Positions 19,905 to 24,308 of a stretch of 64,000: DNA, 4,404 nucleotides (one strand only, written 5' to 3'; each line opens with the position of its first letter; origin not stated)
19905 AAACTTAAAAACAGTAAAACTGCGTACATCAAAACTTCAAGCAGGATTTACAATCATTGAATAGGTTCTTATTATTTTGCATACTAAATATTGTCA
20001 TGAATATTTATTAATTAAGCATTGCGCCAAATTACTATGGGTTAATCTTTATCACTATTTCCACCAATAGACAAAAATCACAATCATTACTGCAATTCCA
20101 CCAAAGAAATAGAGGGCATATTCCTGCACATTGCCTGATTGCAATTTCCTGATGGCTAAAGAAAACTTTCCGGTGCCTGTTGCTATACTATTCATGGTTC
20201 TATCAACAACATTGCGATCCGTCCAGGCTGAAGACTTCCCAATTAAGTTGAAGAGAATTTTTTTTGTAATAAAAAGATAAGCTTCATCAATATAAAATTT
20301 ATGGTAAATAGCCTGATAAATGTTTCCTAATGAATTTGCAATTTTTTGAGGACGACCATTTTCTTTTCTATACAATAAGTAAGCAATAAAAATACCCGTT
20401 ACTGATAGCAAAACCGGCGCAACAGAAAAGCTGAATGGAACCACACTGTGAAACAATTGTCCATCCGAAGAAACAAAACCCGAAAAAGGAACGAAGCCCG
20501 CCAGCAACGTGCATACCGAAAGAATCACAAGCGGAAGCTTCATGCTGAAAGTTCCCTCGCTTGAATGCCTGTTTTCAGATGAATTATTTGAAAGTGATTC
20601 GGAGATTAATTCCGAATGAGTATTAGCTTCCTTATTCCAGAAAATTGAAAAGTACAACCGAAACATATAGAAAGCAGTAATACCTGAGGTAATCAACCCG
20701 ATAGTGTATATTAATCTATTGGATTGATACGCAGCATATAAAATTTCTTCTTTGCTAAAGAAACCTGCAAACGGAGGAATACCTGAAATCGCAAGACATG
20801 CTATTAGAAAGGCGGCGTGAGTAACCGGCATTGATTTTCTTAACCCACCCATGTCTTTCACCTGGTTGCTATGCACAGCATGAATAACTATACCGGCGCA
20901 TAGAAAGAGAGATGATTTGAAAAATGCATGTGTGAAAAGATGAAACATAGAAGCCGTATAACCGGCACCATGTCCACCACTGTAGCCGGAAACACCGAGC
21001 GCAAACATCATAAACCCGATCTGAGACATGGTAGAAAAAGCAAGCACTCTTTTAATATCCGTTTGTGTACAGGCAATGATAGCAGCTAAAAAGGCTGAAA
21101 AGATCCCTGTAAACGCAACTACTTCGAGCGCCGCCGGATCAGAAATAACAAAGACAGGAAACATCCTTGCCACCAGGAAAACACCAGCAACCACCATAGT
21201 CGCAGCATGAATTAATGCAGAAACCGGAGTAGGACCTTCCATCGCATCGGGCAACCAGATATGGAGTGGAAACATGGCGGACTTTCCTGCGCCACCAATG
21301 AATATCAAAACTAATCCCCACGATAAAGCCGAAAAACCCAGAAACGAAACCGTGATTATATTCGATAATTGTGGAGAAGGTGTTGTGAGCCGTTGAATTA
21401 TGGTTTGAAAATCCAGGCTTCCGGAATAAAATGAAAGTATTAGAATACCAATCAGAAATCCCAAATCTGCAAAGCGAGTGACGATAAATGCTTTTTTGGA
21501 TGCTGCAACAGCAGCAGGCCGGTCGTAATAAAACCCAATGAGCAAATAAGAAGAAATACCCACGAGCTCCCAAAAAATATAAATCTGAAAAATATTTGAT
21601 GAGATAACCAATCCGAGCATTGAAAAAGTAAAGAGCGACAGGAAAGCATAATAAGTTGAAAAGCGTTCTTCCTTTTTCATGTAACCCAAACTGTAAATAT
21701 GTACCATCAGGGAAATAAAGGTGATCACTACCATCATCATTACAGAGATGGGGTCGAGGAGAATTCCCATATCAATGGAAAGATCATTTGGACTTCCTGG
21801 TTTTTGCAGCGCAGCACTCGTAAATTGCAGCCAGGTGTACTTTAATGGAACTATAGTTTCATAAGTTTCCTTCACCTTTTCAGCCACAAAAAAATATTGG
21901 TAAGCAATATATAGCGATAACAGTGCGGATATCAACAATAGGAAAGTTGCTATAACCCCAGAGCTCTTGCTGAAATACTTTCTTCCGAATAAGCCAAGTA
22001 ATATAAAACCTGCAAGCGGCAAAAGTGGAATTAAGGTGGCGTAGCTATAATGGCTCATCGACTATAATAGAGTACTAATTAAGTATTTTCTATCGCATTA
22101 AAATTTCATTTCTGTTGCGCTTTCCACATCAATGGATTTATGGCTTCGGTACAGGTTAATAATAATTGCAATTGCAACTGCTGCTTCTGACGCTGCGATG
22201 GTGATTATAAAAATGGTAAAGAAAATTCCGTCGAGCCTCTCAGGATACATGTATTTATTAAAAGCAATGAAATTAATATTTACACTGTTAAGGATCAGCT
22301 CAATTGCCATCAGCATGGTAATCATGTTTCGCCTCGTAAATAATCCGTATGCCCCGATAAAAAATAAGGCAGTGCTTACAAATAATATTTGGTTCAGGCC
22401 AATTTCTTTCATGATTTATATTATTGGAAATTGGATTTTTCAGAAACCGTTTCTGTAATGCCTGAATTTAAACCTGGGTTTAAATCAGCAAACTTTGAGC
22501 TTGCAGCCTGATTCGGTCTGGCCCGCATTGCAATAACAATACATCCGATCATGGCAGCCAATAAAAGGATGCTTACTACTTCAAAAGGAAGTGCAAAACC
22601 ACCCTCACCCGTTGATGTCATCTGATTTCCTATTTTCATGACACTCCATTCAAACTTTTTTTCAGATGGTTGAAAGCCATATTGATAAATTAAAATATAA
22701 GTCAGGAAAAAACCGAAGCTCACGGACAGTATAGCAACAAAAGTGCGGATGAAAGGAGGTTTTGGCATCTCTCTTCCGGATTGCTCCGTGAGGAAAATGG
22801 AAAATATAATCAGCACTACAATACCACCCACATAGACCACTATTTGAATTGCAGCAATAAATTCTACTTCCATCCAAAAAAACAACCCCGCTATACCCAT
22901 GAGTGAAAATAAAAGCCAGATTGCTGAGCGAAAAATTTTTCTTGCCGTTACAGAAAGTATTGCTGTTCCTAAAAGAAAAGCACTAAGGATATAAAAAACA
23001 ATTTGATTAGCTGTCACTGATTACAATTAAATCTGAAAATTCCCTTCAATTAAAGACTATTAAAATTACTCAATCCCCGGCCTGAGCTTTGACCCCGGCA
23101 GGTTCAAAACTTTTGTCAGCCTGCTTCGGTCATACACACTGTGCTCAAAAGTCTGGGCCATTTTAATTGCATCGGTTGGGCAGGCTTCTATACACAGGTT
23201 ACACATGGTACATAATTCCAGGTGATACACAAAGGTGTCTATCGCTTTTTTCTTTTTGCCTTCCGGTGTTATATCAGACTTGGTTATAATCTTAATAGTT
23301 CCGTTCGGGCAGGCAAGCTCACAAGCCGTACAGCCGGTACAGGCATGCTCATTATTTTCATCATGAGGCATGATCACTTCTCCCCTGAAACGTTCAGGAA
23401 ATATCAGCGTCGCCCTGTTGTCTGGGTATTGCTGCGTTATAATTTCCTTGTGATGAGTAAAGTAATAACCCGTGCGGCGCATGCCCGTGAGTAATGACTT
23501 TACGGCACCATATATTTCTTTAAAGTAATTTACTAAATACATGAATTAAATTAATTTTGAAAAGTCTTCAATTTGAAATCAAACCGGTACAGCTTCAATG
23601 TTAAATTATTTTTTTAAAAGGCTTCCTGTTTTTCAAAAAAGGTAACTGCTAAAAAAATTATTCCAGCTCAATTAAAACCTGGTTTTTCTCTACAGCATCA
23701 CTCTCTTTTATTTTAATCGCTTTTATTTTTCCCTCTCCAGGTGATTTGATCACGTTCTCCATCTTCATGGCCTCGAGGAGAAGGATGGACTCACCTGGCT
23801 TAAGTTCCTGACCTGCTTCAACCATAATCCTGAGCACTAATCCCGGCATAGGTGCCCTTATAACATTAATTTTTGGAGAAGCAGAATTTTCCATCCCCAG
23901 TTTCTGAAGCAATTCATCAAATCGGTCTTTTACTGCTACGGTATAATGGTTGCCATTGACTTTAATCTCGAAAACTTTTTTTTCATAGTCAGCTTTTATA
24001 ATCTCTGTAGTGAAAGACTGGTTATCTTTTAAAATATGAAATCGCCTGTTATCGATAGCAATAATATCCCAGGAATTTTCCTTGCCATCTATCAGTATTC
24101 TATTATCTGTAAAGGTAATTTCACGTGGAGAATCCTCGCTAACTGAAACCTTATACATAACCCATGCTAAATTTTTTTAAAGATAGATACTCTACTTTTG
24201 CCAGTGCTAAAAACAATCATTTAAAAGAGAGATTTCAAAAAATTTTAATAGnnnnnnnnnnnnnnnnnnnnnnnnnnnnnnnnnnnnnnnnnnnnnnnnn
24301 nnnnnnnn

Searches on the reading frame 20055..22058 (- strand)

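Call 7: search_protein_families(library=pfam, proteins=[window:20055-22058:-])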
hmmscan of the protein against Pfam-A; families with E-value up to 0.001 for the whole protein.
window:20055-22058:- (667 aa): 3 families
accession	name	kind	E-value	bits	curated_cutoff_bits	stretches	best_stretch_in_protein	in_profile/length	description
PF00361.26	Proton_antipo_M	-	1.1e-82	278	21.5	1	153-461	1-294/294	NADH:quinone oxidoreductase/Mrp antiporter, TM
PF00662.26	Proton_antipo_N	-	3e-19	69.1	24.5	1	91-137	5-51/51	NADH-Ubiquinone oxidoreductase (complex I), chain 5 N-terminus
PF01010.25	Proton_antipo_C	-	0.00061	19.9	26.8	0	479-523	73-117/243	NADH-dehyrogenase subunit F, TMs, (complex I) C-terminus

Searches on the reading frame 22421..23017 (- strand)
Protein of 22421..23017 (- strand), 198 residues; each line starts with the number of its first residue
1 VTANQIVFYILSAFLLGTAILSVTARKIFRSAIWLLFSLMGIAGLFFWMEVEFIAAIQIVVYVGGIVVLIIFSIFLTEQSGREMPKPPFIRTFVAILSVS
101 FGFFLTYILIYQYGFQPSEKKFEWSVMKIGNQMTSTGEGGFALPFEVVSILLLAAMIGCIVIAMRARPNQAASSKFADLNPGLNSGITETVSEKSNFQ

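Call 7: search_protein_families(library=pfam, proteins=[window:22421-23017:-])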
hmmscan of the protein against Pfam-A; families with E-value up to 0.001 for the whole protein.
window:22421-23017:- (198 aa): 1 family
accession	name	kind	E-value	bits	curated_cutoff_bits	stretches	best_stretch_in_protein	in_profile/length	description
PF00499.25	Oxidored_q3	-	3.3e-32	111.7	33.2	1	19-162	2-146/146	NADH-ubiquinone/plastoquinone oxidoreductase chain 6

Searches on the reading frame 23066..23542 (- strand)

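Call 7: search_protein_families(library=pfam, proteins=[window:23066-23542:-])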
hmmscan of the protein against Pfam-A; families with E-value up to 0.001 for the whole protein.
window:23066-23542:- (158 aa): 14 families
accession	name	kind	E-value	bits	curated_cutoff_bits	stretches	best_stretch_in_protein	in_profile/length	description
PF00037.32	Fer4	-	1.9e-13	50.1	21.1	2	105-127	2-24/24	4Fe-4S binding domain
PF12838.12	Fer4_7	-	4.8e-11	43.4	27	1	68-125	2-52/52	4Fe-4S dicluster domain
PF13187.11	Fer4_9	-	6.5e-10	39.3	27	1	67-126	1-52/52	4Fe-4S dicluster domain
PF13484.11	Fer4_16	-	1.1e-09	39.4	30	1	111-132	2-24/66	4Fe-4S double cluster binding domain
PF12837.12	Fer4_6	-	1.5e-08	34.6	25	2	64-82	5-23/24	4Fe-4S binding domain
PF14697.11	Fer4_21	-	2e-08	34.7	35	1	64-128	4-59/59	4Fe-4S dicluster domain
PF13237.11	Fer4_10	-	6.1e-08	32.9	25.5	2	62-122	3-53/53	4Fe-4S dicluster domain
PF12797.12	Fer4_2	-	1.6e-07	31.3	24.5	0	66-79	8-21/22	4Fe-4S binding domain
PF13534.11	Fer4_17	-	1.5e-06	29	22.2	0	62-81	40-59/61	4Fe-4S dicluster domain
PF25160.1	LdpA_Fe-S-bd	-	1.6e-06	28.2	27.6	0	99-130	16-47/49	LdpA Fe-S cluster-binding domain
PF12800.12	Fer4_4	-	2.3e-06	27.9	24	0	109-123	2-16/17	4Fe-4S binding domain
PF13183.11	Fer4_8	-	2.5e-06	28.4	27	1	67-124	4-67/68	4Fe-4S dicluster domain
PF12798.12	Fer4_3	-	1.8e-05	25.6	27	0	111-125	1-15/15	4Fe-4S binding domain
PF17179.9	Fer4_22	-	9.6e-05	23.6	27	0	34-80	47-93/95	4Fe-4S dicluster domain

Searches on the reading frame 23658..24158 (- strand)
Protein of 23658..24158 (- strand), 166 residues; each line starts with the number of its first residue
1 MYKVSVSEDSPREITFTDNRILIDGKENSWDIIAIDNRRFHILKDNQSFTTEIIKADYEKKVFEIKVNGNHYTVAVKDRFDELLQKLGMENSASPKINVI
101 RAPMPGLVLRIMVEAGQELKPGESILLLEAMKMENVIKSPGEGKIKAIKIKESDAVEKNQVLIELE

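Call 7: search_protein_families(library=pfam, proteins=[window:23658-24158:-])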
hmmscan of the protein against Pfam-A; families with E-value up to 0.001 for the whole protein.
window:23658-24158:- (166 aa): 2 families
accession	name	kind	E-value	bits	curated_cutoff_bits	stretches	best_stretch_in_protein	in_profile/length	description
PF00364.28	Biotin_lipoyl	-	6.6e-17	61.5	22.1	1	99-165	2-73/73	Biotin-requiring enzyme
PF13533.13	Biotin_lipoyl_2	-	2.2e-06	27.8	29.8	0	137-166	3-32/32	Biotin-lipoyl like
